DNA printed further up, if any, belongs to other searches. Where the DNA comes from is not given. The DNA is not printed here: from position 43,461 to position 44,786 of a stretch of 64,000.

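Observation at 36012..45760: Membrane cyclase coupled to three unclassifiable exported proteins and a 1,756-aa T9SS cargo: candidate undescribed envelope signalling/adhesion module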

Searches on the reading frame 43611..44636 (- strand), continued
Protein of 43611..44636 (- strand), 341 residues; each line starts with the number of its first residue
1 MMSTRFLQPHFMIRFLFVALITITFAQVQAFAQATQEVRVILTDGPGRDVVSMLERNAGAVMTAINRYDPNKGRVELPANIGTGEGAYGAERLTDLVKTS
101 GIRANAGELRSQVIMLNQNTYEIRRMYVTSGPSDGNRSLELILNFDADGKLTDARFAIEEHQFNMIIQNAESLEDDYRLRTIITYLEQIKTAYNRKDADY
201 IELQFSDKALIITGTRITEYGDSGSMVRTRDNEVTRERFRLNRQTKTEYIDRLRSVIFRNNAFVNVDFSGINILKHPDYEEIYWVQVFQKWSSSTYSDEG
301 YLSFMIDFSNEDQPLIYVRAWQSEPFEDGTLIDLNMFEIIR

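Call 48: fold_search(model_id=the predicted structure, library=pdb)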
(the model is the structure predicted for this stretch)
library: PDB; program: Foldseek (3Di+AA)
matches with E <= 10: 1037; with E <= 0.001: 22
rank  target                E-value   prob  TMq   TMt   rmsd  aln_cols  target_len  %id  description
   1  7o21_A                6.1e-06  1.00  0.32  0.39  18.0       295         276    9  Structure of Bdellovibrio bacteriovorus Bd1075 (released 2021-04-21)
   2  7o21_B                7.2e-06  1.00  0.32  0.40  15.8       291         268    8  Structure of Bdellovibrio bacteriovorus Bd1075 (released 2021-04-21)
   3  6xj7_A                5.5e-05  1.00  0.30  0.34  18.5       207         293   13  Crystal structure of the helical cell shape determining protein Pgp2 (K307A mutant) from Campylobacter jejuni (released 2021-03-17)
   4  6xj7_B                6.6e-05  1.00  0.30  0.35  17.5       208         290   12  Crystal structure of the helical cell shape determining protein Pgp2 (K307A mutant) from Campylobacter jejuni (released 2021-03-17)
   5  2hmj_B                8.3e-05  1.00  0.30  0.49   9.9       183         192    9  Crystal Structure of the Naphthalene 1,2-Dioxygenase Phe-352-Val Mutant. (released 2006-10-10)
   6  1ndo_B                1.4e-04  1.00  0.32  0.52   9.8       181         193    8  NAPHTHALENE 1,2-DIOXYGENASE (released 1999-03-23)
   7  2bmo_B                1.5e-04  1.00  0.32  0.53   9.5       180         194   10  The Crystal Structure of Nitrobenzene Dioxygenase (released 2005-05-04)
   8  6w3f_A                2.1e-04  1.00  0.27  0.68   5.4       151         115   12  Rd1NTF2_05_I64F_A80G_T94P_D101K_L106W (released 2020-04-15)
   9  4leh_A                2.8e-04  1.00  0.27  0.50  10.4       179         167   11  Crystal structure of a bile-acid 7-alpha dehydratase (CLOSCI_03134) from Clostridium scindens ATCC 35704 at 2.90 A res (released 2013-08-21)
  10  6w3f_B                3.3e-04  1.00  0.27  0.69   5.2       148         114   10  Rd1NTF2_05_I64F_A80G_T94P_D101K_L106W (released 2020-04-15)
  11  5xbp_C                3.7e-04  1.00  0.33  0.55   9.8       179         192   10  Oxygenase component of 3-nitrotoluene dioxygenase from Diaphorobacter sp. strain DS2 (released 2017-04-19)
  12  3hx8_A                4.2e-04  1.00  0.25  0.60   7.7       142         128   10  Crystal structure of putative ketosteroid isomerase (NP_103587.1) from Mesorhizobium loti at 1.45 A resolution (released 2009-07-07)
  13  8k0a_B                5.0e-04  1.00  0.31  0.55   8.1       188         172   13  CryoEM structure of 3-phenylpropionate/cinnamic acid dioxygenase HcaE-HcaF complex (released 2024-07-10)
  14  3ub1_D                5.0e-04  0.98  0.22  0.29  22.6       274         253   11  Ntf2 like protein involved in plasmid conjugation (released 2012-02-08)
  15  3b8l_F                5.6e-04  1.00  0.27  0.61   6.5       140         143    8  CRYSTAL STRUCTURE OF A PUTATIVE AROMATIC RING HYDROXYLASE (SARO_3538) FROM NOVOSPHINGOBIUM AROMATICIVORANS DSM AT 1.75 (released 2007-11-27)
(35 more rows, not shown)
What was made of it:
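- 43611..44636 (-): g2: exported protein with two NTF2-like domains, the hallmark of the module. Its start overlaps the cyclase stop (ATGA). Foldseek top hits Bd1075 and Pgp2, E ~1e-5 (call 48).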

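Call 68: search_solved_structures(query=A2, max_evalue=1, show_alignments=1)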
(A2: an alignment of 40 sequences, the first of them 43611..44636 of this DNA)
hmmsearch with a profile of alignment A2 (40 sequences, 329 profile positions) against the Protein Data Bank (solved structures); distinct sequences matched with E-value up to 1: 2.
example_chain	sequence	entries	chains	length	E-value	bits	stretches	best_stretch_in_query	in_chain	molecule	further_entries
6xj7_A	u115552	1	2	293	0.19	14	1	216-288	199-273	Pgp2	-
1hm6_A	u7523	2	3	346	0.92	11.8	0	14-86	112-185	ANNEXIN 1 | ANNEXIN I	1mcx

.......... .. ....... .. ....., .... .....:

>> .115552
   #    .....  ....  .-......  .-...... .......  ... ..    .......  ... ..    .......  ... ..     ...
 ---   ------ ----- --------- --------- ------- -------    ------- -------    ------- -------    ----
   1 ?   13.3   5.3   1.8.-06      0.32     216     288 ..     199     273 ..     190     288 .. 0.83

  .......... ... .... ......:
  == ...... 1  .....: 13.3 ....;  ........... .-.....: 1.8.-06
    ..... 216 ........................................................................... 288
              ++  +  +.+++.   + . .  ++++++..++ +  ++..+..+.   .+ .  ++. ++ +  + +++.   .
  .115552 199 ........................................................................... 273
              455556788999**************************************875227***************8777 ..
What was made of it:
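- On Csd6/Pgp2-type NTF2 (PF24125 Cds6_C), for g2: PDB profile against Pgp2 gives E 0.19 (call 68).
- Closest known: Csd6 / Pgp2 / Bd1075 L,D-carboxypeptidases. Different: The sequence match is below threshold (22.9 bits against 27; PDB profile E 0.19, call 68).
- The similarity to the Pgp2 NTF2 is weak at sequence level (E 0.19, call 68).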

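Call 73: search_protein_families(library=pfam, alignment_id=A5, max_evalue=0.001)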
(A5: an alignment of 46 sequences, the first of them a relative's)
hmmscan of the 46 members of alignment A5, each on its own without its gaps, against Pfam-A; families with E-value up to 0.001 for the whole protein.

A. member 1, L009:5145-7325:+ (726 aa): 5 families
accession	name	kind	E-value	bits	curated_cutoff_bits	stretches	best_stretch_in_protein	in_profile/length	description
PF08308.17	PEGA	-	1e-77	256.4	20.8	5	358-424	2-68/71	PEGA domain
PF13620.12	CarboxypepD_reg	-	3.2e-12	47.1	32.3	0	70-116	31-79/82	Carboxypeptidase regulatory-like domain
PF11008.14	DUF2846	-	2.1e-07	31.3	34.3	0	246-275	44-72/92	Protein of unknown function (DUF2846)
PF18935.5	DUF5683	-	3.6e-07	30.7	26.7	1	575-685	3-111/151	Family of unknown function (DUF5683)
PF22820.2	TcaA_3rd_4th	-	2.6e-06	27.7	27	0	290-317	5-32/73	TcaA protein 3rd/4th domain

B. families by the number of members that match (of 46 scanned): 49 families (the first 25 are shown)
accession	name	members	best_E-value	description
PF08308.17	PEGA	22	1e-77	PEGA domain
PF13620.12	CarboxypepD_reg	13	5e-13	Carboxypeptidase regulatory-like domain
PF08238.18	Sel1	6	3.4e-72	Sel1 repeat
PF13715.12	CarbopepD_reg_2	5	2.2e-06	CarboxypepD_reg-like domain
PF03781.23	FGE-sulfatase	4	2.8e-50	Sulfatase-modifying factor enzyme 1-like domain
PF18935.5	DUF5683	3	1.2e-08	Family of unknown function (DUF5683)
PF22820.2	TcaA_3rd_4th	3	2.6e-06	TcaA protein 3rd/4th domain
PF00041.27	fn3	2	4.8e-19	Fibronectin type III domain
PF13428.12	TPR_14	2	4.3e-12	Tetratricopeptide repeat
PF07719.23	TPR_2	2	1.2e-11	Tetratricopeptide repeat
PF00515.34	TPR_1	2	2.5e-11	Tetratricopeptide repeat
PF10179.15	NDNF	2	3.5e-10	Neuron-derived neurotrophic factor, first Fn(III) domain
PF14559.12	TPR_19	2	9.9e-10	Tetratricopeptide repeat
PF13432.12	TPR_16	2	2.3e-09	Tetratricopeptide repeat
PF13424.12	TPR_12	2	6.4e-09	Tetratricopeptide repeat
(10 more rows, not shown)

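Call 77: search_protein_families(library=pfam, proteins=[L018:7417-8343:+, L046:2402-3682:+, L028:7656-8519:+, L088:2761-3747:+, L009:11079-11900:+, L012:989-2242:+], max_evalue=1)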
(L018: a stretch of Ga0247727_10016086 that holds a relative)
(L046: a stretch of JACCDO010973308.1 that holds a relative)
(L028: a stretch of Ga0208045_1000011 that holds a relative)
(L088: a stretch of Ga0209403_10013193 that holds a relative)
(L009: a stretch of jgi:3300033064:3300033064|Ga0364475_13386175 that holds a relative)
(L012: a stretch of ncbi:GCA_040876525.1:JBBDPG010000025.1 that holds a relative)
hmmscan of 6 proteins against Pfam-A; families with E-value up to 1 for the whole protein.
L018:7417-8343:+ (308 aa): 2 families
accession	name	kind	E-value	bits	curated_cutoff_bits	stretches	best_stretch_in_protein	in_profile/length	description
PF08308.17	PEGA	-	3.7e-15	56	20.8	2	122-189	2-68/71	PEGA domain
PF13620.12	CarboxypepD_reg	-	0.00011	22.9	32.3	0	148-188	40-81/82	Carboxypeptidase regulatory-like domain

L046:2402-3682:+ (426 aa): 4 families
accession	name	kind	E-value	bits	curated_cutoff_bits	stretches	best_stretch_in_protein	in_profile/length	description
PF08308.17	PEGA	-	5.2e-15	55.5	20.8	3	210-272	4-68/71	PEGA domain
PF13893.12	RRM_5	-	0.066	13.3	27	1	144-201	64-122/125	RNA recognition motif. (a.k.a. RRM, RBD, or RNP domain)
PF22820.2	TcaA_3rd_4th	-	0.18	12.2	27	1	209-242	4-37/73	TcaA protein 3rd/4th domain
PF13715.12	CarbopepD_reg_2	-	0.21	12.1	32.2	0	307-348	40-82/88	CarboxypepD_reg-like domain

L028:7656-8519:+ (287 aa): 3 families
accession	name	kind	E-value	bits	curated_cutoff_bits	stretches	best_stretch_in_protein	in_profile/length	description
PF08308.17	PEGA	-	3.5e-12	46.5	20.8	1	149-216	2-67/71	PEGA domain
PF13620.12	CarboxypepD_reg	-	2.5e-08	34.6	32.3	1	176-216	40-81/82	Carboxypeptidase regulatory-like domain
PF13715.12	CarbopepD_reg_2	-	0.00044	20.7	32.2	1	176-217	36-77/88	CarboxypepD_reg-like domain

L088:2761-3747:+ (328 aa): 1 family
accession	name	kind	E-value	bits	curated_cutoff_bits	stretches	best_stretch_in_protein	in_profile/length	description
PF00712.24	DNA_pol3_beta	-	0.011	16.4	24.4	1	175-236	29-90/120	DNA polymerase III beta subunit, N-terminal domain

L009:11079-11900:+ (273 aa): 0 families

L012:989-2242:+ (417 aa): 0 families

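Call 80: search_protein_families(library=padloc, proteins=[window:43611-44636:-, L080:4804-5508:+, L080:6559-7962:+, L080:1842-3815:+, L080:638-1855:+, L066:1984-5112:+], max_evalue=0.001)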
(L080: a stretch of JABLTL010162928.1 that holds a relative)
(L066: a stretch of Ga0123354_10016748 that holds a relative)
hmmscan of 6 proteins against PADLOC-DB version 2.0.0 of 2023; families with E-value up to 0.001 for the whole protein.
window:43611-44636:- (341 aa): 0 families

L080:4804-5508:+ (234 aa): 0 families

L080:6559-7962:+ (467 aa): 0 families

L080:1842-3815:+ (657 aa): 1 family
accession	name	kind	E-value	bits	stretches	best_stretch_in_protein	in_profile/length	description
PDLC02987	caspase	-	6.5e-12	43.4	1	414-601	2-160/453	-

L080:638-1855:+ (405 aa): 0 families

L066:1984-5112:+ (1042 aa): 0 families

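Call 81: find_encoding_contigs(protein=P0074, flank=9000, max_places=1)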
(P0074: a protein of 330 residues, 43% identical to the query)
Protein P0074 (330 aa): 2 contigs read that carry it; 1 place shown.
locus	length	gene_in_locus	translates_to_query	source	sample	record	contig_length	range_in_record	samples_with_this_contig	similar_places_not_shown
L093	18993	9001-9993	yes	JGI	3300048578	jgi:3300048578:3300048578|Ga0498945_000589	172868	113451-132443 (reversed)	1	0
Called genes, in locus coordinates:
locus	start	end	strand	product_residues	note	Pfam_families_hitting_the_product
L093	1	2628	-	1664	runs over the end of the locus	PF01436:NHL (faint), PF17170:DUF5128 (faint), PF12895:ANAPC3 (faint), PF14561:TPR_20 (faint), PF00515:TPR_1 (faint), PF14559:TPR_19 (weak), PF13414:TPR_11 (weak), PF13432:TPR_16 (weak), +7 more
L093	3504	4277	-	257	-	-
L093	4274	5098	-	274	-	PF01784:DUF34_NIF3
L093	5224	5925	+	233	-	PF01168:Ala_racemase_N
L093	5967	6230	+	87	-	-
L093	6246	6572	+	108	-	-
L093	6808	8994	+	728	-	PF18911:PKD_4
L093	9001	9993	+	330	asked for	-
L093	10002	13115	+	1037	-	PF24814:WD40_Prp19, PF25173:Beta-prop_WDR3_1st, PF25175:Beta-prop_WDR5, PF25391:WD40_Gbeta, PF23381:Beta-prop_IFT122_1st, PF24807:WD40_CDC20-Fz (weak), PF25172:Beta-prop_WDR3_2nd (weak), PF25174:Beta-prop_THOC3, +10 more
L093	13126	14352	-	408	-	PF00015:MCPsignal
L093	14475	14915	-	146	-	PF10604:Polyketide_cyc2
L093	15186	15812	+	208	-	PF05103:DivIVA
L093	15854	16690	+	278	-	PF01048:PNP_UDP_1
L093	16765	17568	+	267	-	-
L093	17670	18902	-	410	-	PF02812:ELFV_dehydrog_N, PF00208:ELFV_dehydrog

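Call 82: find_encoding_contigs(protein=P0060, flank=9000, max_places=1)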
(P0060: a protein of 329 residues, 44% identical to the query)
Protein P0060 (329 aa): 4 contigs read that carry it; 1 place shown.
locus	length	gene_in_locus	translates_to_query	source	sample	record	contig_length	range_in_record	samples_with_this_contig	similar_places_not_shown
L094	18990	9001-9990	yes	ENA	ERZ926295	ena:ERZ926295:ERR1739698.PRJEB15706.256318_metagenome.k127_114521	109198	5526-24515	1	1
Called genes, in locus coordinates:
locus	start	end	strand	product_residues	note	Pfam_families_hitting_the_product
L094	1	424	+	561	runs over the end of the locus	PF07555:NAGidase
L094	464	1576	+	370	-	PF07786:HGSNAT_cat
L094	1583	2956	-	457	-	PF01408:GFO_IDH_MocA, PF22725:GFO_IDH_MocA_C3 (faint), PF02894:GFO_IDH_MocA_C (weak)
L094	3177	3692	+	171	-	-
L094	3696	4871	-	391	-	PF06347:SH3_4 (weak), PF08239:SH3_3 (weak), PF01435:Peptidase_M48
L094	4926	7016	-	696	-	PF05226:CHASE2, PF00211:Guanylate_cyc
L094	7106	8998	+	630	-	PF18911:PKD_4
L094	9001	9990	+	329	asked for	-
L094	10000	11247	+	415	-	-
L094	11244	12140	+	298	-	-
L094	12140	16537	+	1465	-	PF28492:Beta_helix_4, PF13229:Beta_helix (weak), PF13385:Laminin_G_3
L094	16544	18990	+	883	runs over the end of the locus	PF25390:WD40_RLD, PF13540:RCC1_2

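Call 83: find_encoding_contigs(protein=P0091, flank=9000, max_places=1)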
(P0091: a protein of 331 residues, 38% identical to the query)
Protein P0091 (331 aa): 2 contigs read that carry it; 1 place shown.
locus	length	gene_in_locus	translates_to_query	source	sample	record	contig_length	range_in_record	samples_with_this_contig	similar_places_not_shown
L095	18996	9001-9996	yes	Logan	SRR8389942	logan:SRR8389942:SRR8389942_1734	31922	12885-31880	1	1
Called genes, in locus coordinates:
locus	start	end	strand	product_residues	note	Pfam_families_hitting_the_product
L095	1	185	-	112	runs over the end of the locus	PF01588:tRNA_bind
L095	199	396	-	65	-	-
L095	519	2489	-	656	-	PF01433:Peptidase_M1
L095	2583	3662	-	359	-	PF13365:Trypsin_2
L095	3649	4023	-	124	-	PF00072:Response_reg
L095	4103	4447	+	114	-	-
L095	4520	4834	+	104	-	PF02699:YajC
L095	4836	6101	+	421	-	PF00926:DHBP_synthase, PF00925:GTP_cyclohydro2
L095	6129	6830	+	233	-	PF00027:cNMP_binding, PF13545:HTH_Crp_2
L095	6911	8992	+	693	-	-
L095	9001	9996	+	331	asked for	-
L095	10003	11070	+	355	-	-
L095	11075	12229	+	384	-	PF13715:CarbopepD_reg_2 (faint), PF13620:CarboxypepD_reg, PF08308:PEGA (weak)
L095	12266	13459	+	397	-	-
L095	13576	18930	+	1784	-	PF17963:Big_9 (faint), PF01839:FG-GAP (faint), PF13517:FG-GAP_3 (weak), PF02368:Big_2 (faint), PF13629:T2SS-T3SS_pil_N (faint), PF18962:Por_Secre_tail (weak)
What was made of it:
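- A cNMP_binding+HTH_Crp gene lies directly upstream in L095 (call 83).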

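Call 85: find_encoding_contigs(protein=P0080, flank=10000, max_places=1)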
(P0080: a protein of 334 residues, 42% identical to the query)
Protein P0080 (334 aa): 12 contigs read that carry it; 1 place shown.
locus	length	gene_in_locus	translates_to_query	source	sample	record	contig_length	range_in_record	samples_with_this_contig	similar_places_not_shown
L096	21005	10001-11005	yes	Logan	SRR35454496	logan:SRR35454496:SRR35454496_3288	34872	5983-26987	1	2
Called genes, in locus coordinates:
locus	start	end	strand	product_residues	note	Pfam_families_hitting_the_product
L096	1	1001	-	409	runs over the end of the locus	PF04055:Radical_SAM, PF06969:HemN_C (weak)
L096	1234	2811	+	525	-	-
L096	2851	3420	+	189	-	-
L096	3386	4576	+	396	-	-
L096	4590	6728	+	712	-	PF05226:CHASE2, PF00211:Guanylate_cyc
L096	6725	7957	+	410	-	PF08239:SH3_3 (weak), PF01435:Peptidase_M48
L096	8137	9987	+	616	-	PF00801:PKD, PF18911:PKD_4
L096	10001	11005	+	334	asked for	-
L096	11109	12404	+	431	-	-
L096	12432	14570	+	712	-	PF13620:CarboxypepD_reg (faint), PF08308:PEGA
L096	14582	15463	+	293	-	-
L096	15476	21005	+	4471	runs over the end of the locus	?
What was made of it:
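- On CHASE2 receptor cyclase: CHASE2 cyclases are separate genes next to the module in L094 and L096 (calls 82, 85).
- Closest known: CHASE2-domain adenylate cyclases. Same: CHASE2 cyclases sit next to the same module in L094 and L096 (calls 82, 85), and a CRP-like gene does so in L095 (call 83).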

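Call 86: find_encoding_contigs(protein=P0085, flank=10000, max_places=1)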
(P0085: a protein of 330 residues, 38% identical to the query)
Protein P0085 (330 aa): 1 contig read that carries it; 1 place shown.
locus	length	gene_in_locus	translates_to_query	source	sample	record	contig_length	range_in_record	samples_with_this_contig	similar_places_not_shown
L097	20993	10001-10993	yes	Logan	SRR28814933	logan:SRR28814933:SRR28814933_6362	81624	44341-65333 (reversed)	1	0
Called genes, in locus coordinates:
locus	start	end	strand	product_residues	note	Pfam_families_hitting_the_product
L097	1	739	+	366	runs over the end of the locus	PF10502:Peptidase_S26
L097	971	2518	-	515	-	PF01039:Carboxyl_trans, PF03255:ACCA (weak)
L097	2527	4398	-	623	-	-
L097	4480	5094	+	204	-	PF02463:SMC_N (faint), PF13476:AAA_23 (weak), PF00005:ABC_tran, PF13304:AAA_21 (faint)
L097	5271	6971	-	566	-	PF00578:AhpC-TSA, PF08534:Redoxin, PF00085:Thioredoxin (weak), PF13905:Thioredoxin_8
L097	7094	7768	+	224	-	PF24675:NpmA, PF13847:Methyltransf_31, PF02390:Methyltransf_4, PF08242:Methyltransf_12 (faint), PF13649:Methyltransf_25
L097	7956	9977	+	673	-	-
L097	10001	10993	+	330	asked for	-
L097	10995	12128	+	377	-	-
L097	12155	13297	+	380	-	PF08308:PEGA (faint), PF13620:CarboxypepD_reg (faint)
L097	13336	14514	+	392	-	-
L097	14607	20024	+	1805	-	PF13205:Big_5 (weak), PF13517:FG-GAP_3, PF18962:Por_Secre_tail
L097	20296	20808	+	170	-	PF09835:DUF2062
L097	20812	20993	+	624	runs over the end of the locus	PF27335:TP_0481_C (weak)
